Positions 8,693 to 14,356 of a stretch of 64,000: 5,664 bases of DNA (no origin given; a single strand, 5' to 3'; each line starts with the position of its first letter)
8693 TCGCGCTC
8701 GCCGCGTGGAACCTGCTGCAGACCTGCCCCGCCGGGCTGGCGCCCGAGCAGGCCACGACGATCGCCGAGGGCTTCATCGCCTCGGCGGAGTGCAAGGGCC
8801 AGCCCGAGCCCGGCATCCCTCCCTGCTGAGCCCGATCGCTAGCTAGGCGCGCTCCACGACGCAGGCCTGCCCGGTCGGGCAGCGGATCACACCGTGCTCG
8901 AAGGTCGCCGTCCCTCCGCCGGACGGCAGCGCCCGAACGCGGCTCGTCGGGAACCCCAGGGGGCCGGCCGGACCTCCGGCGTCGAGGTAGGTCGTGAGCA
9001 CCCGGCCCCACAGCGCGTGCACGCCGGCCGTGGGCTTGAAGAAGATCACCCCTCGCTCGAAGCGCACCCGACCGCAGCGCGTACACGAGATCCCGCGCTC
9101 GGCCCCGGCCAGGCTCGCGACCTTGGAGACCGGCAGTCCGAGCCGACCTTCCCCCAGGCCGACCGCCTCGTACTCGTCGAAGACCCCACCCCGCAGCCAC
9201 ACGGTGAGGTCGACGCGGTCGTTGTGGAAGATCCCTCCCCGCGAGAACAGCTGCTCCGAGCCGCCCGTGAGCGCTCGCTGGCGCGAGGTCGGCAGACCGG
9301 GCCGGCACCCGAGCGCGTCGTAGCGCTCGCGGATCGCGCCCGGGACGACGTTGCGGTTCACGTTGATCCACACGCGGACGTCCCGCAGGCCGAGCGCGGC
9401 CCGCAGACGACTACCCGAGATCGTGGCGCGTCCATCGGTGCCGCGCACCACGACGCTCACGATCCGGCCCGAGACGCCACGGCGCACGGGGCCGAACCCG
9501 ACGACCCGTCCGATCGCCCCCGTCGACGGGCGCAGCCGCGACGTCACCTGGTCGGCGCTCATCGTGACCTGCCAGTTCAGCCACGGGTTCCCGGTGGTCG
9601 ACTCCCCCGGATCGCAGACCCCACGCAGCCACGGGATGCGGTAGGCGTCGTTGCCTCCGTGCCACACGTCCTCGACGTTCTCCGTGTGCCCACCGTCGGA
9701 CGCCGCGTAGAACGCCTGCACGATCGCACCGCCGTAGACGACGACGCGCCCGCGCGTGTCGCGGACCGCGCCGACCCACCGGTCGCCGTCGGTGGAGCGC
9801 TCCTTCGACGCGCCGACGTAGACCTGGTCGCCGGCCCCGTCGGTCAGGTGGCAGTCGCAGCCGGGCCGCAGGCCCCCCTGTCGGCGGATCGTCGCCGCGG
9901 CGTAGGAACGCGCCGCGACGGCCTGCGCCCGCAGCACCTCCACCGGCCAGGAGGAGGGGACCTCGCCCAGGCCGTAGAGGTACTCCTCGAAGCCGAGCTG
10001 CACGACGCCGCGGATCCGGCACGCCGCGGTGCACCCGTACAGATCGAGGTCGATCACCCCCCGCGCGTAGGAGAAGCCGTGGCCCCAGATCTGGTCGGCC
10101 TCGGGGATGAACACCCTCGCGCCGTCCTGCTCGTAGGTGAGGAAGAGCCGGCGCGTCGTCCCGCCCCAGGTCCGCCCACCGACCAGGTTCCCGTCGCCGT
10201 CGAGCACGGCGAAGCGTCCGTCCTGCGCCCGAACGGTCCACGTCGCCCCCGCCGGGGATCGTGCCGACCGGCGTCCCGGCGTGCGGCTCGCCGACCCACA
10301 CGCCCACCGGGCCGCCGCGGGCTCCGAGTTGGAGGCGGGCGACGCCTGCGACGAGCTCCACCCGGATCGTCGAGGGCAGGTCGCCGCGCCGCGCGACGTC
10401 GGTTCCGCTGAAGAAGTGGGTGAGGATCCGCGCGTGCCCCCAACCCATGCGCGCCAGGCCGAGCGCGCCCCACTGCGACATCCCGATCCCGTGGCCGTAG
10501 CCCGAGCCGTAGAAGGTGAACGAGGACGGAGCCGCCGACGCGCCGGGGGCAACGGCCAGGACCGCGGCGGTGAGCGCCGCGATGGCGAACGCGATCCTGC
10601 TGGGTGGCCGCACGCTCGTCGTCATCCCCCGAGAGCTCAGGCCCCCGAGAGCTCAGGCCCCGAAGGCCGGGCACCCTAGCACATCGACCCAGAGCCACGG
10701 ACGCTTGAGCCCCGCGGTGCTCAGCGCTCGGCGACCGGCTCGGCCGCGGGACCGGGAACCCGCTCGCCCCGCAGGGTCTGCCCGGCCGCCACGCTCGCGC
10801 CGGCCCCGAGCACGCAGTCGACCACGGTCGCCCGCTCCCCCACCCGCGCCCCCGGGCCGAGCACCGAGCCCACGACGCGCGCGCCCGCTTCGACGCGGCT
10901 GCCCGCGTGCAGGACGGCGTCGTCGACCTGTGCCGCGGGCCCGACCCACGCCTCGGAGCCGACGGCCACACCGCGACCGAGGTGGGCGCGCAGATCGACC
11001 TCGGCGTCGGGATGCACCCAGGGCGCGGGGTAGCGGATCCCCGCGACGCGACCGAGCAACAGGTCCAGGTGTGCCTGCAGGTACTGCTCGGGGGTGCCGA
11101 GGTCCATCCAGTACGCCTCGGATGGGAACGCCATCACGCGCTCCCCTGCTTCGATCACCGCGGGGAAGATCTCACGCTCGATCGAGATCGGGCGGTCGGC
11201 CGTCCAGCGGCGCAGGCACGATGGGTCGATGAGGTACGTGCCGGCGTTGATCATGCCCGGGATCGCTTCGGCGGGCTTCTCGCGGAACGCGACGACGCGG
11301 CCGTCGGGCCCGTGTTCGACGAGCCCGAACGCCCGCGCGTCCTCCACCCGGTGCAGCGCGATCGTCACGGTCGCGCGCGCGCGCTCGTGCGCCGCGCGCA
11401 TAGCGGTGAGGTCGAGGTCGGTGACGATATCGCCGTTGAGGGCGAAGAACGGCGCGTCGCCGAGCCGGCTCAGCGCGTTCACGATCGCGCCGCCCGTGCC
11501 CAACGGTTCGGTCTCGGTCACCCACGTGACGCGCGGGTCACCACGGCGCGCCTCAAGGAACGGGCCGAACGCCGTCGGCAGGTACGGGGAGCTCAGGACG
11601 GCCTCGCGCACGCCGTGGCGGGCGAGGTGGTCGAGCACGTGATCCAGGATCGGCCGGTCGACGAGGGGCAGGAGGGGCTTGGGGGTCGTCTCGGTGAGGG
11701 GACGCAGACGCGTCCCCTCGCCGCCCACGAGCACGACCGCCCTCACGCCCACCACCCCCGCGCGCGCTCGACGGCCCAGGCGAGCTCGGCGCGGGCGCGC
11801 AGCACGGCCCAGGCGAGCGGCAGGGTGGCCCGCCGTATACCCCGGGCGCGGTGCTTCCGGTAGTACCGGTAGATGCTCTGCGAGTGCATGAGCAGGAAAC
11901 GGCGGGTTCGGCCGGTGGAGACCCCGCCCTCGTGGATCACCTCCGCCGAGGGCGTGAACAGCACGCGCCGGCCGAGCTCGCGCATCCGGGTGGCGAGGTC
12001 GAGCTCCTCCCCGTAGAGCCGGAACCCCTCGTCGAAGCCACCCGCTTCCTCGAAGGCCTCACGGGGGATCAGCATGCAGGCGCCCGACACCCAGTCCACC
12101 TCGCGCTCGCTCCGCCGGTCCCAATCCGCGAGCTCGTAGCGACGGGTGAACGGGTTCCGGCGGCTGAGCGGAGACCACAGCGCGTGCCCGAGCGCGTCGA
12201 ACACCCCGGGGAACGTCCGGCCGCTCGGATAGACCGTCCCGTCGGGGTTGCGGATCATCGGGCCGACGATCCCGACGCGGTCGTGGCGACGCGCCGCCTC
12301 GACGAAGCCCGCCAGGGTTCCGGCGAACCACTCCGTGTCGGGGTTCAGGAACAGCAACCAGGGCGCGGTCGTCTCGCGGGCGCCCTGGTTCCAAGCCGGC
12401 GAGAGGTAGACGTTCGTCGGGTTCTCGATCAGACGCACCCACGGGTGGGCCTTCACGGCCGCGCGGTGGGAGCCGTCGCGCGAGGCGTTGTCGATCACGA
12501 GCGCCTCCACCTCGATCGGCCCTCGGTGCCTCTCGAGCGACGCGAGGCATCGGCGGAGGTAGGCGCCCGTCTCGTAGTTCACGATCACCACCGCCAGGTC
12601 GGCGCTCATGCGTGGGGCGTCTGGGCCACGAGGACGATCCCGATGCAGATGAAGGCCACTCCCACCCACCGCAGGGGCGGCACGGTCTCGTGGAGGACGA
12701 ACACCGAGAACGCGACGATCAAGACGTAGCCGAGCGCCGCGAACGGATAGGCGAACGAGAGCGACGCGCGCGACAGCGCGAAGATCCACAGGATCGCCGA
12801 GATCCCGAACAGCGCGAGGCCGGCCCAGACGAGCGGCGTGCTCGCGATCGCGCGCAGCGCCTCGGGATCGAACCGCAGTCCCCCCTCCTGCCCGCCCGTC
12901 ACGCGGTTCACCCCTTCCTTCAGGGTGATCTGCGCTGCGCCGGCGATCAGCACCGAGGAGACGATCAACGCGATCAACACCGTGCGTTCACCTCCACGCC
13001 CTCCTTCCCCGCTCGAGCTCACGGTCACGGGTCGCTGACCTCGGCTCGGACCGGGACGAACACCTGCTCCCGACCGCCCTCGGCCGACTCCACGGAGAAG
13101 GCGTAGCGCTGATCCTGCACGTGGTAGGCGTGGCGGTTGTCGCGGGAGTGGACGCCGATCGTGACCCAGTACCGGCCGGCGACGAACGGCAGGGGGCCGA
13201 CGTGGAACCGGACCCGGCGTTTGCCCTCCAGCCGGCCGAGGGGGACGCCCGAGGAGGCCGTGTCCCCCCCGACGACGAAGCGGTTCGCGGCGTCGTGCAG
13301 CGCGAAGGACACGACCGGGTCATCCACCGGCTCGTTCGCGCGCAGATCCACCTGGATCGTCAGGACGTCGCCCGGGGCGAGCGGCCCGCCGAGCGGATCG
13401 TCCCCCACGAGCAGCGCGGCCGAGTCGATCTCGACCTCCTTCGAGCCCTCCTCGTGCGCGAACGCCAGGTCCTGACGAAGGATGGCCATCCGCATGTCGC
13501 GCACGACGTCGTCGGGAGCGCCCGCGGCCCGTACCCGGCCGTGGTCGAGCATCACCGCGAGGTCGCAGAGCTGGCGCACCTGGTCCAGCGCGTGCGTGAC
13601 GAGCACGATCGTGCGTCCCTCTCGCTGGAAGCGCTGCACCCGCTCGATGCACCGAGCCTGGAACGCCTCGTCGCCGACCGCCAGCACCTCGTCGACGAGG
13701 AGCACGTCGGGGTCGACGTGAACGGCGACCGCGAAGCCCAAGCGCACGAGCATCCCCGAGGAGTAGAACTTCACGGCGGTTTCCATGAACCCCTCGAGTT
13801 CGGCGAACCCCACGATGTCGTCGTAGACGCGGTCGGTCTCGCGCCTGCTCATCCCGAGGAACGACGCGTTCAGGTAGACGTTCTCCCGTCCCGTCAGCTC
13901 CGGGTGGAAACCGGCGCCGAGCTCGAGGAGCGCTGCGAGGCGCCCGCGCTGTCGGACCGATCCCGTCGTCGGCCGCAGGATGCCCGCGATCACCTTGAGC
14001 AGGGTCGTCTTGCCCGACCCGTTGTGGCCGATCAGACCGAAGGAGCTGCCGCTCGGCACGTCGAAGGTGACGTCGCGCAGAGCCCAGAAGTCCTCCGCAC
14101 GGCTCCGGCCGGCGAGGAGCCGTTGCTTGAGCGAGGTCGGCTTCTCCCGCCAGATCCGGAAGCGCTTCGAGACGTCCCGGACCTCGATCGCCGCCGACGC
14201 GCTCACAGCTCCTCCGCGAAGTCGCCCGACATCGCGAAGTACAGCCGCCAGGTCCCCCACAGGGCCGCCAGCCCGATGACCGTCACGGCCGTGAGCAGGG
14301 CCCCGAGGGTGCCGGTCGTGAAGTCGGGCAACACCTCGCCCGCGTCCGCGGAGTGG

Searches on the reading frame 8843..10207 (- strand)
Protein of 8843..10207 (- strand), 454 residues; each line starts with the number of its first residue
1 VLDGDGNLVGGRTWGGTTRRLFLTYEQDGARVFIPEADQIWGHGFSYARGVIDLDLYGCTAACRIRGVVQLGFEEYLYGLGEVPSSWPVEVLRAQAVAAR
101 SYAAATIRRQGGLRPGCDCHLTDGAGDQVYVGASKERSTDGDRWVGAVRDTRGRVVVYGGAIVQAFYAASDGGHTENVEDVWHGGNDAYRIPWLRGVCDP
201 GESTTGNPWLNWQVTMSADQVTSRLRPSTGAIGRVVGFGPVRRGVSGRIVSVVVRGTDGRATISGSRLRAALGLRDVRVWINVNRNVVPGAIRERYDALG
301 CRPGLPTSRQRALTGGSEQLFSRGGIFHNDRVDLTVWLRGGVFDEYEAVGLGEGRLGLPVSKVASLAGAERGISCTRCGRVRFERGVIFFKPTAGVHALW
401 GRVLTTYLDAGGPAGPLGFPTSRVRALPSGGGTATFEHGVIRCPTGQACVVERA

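Call 87: search_protein_families(library=pfam, proteins=[window:8843-10207:-], max_evalue=0.0001)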
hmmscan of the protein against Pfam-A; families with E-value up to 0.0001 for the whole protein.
window:8843-10207:- (454 aa): 2 families
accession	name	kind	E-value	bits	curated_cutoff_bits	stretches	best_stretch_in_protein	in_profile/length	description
PF08486.15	SpoIID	-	1.4e-15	58.1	23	1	66-158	6-97/97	Stage II sporulation protein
PF08310.17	LGFP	-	2.1e-14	54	22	1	380-415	18-53/53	LGFP repeat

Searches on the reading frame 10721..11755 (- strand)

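Call 87: search_protein_families(library=pfam, proteins=[window:10721-11755:-], max_evalue=0.0001)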
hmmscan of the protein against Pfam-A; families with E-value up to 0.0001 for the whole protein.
window:10721-11755:- (344 aa): 5 families
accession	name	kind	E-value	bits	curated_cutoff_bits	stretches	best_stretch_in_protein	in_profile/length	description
PF00483.29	NTP_transferase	-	1e-43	150.1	21.2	1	6-232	2-242/245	Nucleotidyl transferase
PF12804.13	NTP_transf_3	-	1.6e-13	51.6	27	1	6-138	1-126/160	MobA-like NTP transferase domain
PF25084.1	LbH_EIF2B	-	6.5e-06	26.6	54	1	250-329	9-88/105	EIF2B subunit epsilon LbH domain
PF24894.1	Hexapep_GlmU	-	1.5e-05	25.5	23.3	1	274-326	29-81/104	GlmU-like, C-terminal hexapeptide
PF00132.30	Hexapep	-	3e-05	24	27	0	265-294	4-34/36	Bacterial transferase hexapeptide (six repeats)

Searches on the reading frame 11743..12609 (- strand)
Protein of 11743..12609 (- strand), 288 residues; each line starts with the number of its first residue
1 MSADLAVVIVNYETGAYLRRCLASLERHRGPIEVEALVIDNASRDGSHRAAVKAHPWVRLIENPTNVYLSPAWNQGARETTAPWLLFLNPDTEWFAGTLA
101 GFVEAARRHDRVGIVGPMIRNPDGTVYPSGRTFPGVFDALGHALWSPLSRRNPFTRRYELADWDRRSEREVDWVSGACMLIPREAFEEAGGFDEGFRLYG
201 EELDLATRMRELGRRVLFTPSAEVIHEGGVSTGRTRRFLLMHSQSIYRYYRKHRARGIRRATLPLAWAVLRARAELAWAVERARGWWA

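Call 87: search_protein_families(library=pfam, proteins=[window:11743-12609:-], max_evalue=0.0001)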
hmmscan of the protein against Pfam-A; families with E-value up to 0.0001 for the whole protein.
window:11743-12609:- (288 aa): 3 families
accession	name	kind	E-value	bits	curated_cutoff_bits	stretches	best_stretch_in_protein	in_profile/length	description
PF00535.33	Glycos_transf_2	-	3.8e-20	72.9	23.3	1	7-151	2-132/168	Glycosyl transferase family 2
PF13641.12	Glyco_tranf_2_3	-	8e-12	46.1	27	1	4-227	2-212/230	Glycosyltransferase like family 2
PF13632.12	Glyco_trans_2_3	-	3.1e-07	30.8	27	1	171-271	70-163/198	Glycosyl transferase family group 2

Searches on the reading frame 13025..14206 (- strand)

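Call 87: search_protein_families(library=pfam, proteins=[window:13025-14206:-], max_evalue=0.0001)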
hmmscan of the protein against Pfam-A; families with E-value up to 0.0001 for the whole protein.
window:13025-14206:- (393 aa): 3 families
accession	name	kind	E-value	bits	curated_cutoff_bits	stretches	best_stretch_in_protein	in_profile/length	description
PF00005.33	ABC_tran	-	2.1e-19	70.9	25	1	43-174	1-135/137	ABC transporter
PF14524.12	Wzt_C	-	2.2e-17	63.8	30.4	1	251-374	3-131/143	Wzt C-terminal domain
PF13304.12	AAA_21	-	5.8e-06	27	27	0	57-79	3-25/304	AAA domain, putative AbiEii toxin, Type IV TA system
